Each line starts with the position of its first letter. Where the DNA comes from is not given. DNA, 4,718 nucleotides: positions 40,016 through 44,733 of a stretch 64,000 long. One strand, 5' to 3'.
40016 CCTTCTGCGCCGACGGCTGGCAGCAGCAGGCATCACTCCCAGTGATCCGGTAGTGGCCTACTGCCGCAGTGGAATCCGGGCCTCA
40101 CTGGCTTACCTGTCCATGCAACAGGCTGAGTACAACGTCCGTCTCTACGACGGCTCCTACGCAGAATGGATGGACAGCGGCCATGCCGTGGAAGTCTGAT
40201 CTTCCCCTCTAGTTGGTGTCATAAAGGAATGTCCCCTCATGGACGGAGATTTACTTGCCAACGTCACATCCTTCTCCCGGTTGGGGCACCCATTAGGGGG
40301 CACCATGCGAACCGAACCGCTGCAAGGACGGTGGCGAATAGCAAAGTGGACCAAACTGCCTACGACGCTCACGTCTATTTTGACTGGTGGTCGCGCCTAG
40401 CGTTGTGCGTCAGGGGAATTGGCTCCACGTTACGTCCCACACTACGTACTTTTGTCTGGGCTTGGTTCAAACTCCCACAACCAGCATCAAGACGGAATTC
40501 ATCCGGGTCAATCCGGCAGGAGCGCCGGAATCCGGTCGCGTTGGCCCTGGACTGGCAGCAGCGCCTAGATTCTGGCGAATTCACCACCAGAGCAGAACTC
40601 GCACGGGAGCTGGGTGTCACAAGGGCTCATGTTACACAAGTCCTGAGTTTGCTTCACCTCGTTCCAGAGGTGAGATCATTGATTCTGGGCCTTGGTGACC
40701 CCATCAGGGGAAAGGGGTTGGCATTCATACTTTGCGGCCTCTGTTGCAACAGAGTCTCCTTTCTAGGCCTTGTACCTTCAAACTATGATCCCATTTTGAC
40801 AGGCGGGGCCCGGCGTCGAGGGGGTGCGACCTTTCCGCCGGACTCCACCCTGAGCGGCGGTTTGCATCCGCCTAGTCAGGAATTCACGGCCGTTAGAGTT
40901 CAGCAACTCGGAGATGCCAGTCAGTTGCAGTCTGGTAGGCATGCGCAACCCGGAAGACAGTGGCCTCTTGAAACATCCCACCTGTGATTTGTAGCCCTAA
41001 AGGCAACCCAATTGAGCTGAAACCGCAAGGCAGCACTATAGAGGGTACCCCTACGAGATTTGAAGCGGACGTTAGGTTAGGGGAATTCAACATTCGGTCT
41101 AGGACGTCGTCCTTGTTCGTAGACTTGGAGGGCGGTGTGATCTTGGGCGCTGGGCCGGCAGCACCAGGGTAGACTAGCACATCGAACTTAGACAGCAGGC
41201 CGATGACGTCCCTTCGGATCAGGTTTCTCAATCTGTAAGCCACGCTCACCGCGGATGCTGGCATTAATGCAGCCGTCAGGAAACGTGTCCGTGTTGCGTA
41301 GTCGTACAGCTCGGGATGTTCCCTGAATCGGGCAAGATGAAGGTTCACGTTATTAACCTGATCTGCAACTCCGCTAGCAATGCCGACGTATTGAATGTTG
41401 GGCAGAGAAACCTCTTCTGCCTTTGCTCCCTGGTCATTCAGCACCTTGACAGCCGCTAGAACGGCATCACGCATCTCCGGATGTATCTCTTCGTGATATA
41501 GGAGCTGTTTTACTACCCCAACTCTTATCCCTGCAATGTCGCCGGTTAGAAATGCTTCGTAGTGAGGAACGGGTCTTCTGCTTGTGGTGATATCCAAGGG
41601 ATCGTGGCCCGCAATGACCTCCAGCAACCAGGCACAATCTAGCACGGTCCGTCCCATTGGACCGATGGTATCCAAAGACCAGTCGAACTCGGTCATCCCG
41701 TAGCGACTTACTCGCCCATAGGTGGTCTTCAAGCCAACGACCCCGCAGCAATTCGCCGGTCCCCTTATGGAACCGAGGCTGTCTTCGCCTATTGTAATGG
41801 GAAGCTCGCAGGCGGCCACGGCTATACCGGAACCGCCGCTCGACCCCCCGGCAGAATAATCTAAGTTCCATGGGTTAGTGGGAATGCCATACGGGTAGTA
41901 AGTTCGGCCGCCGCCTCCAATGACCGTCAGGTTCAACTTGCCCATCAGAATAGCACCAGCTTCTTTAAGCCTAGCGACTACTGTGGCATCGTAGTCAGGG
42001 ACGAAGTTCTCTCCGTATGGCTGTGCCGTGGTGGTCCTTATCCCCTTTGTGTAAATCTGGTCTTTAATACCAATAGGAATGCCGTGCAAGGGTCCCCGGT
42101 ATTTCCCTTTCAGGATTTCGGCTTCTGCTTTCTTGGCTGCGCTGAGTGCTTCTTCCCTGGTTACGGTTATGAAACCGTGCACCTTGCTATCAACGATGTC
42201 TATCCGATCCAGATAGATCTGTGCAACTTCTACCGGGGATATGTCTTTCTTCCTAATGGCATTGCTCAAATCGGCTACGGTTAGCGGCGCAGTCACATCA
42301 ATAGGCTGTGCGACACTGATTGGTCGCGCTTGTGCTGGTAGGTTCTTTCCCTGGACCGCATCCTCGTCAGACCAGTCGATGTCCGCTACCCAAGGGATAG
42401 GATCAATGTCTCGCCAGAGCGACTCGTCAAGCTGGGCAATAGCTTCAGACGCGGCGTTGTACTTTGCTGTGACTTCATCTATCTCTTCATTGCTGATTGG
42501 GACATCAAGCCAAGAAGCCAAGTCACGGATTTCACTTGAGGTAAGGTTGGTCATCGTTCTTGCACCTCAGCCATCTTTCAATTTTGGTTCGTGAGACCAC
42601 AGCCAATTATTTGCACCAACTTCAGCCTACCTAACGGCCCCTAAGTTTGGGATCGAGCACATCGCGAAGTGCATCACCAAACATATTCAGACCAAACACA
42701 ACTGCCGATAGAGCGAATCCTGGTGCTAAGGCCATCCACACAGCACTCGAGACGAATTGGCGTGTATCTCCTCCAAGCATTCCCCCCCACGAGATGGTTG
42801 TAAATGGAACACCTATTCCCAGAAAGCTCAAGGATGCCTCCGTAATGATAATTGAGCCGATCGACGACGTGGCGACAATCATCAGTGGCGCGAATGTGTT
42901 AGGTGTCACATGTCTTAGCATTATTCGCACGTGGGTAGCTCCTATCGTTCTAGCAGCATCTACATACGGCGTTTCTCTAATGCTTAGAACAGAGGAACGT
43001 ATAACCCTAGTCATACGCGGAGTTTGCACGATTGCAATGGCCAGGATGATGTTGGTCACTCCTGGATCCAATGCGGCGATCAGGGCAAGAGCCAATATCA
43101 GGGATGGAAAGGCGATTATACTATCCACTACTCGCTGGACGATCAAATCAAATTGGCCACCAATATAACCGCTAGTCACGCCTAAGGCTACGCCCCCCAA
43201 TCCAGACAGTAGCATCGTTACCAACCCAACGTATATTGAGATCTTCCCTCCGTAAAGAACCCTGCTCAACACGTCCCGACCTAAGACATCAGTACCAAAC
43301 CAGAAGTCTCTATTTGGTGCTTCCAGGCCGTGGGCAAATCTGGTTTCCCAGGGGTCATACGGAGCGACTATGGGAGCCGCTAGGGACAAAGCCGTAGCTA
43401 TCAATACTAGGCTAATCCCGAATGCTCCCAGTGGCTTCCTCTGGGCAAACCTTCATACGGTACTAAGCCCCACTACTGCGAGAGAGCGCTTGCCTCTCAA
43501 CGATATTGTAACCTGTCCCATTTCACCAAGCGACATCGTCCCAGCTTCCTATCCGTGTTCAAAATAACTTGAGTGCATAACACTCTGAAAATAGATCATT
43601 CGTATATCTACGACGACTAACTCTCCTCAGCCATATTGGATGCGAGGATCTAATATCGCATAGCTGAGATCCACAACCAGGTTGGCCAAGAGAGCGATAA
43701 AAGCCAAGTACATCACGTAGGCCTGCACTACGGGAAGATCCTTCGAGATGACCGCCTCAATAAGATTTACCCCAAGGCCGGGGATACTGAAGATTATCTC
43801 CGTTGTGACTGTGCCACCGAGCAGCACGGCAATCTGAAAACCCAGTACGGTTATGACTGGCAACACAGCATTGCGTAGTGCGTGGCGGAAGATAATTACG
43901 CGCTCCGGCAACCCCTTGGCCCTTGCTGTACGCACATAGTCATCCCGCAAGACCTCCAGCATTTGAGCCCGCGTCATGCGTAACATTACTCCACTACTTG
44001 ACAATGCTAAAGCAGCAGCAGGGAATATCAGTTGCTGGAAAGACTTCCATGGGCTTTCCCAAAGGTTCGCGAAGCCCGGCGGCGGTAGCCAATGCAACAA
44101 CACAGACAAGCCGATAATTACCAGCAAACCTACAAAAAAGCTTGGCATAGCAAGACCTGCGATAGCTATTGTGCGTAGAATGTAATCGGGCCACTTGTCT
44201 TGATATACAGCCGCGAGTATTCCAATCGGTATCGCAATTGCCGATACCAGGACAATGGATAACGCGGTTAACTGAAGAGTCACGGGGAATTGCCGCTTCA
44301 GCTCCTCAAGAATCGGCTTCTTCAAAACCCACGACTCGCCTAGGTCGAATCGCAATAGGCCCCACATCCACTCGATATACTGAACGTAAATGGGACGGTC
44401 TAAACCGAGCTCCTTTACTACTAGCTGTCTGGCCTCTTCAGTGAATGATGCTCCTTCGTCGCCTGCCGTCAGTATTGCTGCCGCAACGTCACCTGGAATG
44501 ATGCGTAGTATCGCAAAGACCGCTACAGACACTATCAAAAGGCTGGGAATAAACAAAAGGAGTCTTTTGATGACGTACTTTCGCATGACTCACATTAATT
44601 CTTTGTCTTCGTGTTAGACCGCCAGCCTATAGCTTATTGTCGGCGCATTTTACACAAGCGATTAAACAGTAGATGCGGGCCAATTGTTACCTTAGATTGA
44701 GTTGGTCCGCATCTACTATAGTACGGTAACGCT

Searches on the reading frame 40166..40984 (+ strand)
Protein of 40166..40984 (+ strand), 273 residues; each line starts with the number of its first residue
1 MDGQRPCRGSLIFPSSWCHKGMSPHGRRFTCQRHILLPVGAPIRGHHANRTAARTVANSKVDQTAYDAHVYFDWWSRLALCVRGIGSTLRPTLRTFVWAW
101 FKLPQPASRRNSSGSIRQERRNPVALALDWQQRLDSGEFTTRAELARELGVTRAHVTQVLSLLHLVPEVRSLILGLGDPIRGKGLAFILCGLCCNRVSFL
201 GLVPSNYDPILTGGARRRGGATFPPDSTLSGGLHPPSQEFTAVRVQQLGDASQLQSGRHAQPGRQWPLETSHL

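Call 95: search_protein_families(library=pfam, max_evalue=0.001, proteins=[window:40166-40984:+])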
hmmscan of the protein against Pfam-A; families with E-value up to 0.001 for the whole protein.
window:40166-40984:+ (273 aa): 1 family
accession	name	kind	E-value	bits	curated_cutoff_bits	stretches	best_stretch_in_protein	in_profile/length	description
PF17762.8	HTH_ParB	-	0.00038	21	22.6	1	123-173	5-54/102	ParB HTH domain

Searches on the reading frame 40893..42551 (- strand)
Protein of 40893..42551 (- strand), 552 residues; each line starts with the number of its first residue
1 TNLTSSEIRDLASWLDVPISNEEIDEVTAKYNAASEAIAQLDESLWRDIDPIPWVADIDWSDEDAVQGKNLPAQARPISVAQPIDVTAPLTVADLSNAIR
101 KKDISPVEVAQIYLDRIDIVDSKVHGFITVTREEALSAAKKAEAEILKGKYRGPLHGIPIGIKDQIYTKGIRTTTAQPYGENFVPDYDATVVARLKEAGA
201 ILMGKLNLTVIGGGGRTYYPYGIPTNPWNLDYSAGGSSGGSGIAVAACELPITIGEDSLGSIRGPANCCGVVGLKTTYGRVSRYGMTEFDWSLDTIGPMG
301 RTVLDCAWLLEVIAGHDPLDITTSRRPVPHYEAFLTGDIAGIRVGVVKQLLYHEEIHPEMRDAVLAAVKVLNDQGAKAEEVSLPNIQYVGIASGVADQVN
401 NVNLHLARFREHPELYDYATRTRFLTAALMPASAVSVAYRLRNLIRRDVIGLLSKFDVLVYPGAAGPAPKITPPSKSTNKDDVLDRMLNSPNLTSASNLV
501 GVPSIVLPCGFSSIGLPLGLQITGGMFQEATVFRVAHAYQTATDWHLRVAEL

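Call 95: search_protein_families(library=pfam, max_evalue=0.001, proteins=[window:40893-42551:-])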
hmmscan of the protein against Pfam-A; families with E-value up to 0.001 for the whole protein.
window:40893-42551:- (552 aa): 1 family
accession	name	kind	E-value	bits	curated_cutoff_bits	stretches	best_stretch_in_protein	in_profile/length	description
PF01425.27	Amidase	-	9.1e-107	358.3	27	1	108-532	1-444/445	Amidase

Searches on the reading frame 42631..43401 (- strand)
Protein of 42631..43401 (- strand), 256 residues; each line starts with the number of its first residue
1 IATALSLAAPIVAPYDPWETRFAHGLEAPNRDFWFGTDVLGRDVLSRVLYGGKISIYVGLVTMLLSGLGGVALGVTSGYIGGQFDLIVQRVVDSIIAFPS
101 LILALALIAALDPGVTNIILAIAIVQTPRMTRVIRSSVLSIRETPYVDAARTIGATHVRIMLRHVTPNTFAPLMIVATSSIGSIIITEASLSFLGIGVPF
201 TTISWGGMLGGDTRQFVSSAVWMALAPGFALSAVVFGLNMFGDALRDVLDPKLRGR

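Call 95: search_protein_families(library=pfam, max_evalue=0.001, proteins=[window:42631-43401:-])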
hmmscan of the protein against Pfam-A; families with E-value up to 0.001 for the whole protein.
window:42631-43401:- (256 aa): 1 family
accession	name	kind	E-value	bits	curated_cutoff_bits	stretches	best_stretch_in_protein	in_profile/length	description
PF00528.27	BPD_transp_1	-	1.5e-27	97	26.4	1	70-254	1-183/184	Binding-protein-dependent transport system inner membrane component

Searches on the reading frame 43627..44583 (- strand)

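Call 95: search_protein_families(library=pfam, max_evalue=0.001, proteins=[window:43627-44583:-])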
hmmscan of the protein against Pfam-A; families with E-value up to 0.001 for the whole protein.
window:43627-44583:- (318 aa): 2 families
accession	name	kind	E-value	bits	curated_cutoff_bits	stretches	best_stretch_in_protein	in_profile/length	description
PF00528.27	BPD_transp_1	-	2.8e-42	145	26.4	1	117-316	1-183/184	Binding-protein-dependent transport system inner membrane component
PF19300.4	BPD_transp_1_N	-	4.9e-11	43.3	23.8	1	2-106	3-114/114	Binding-prot-dependent transport system membrane comp, N-term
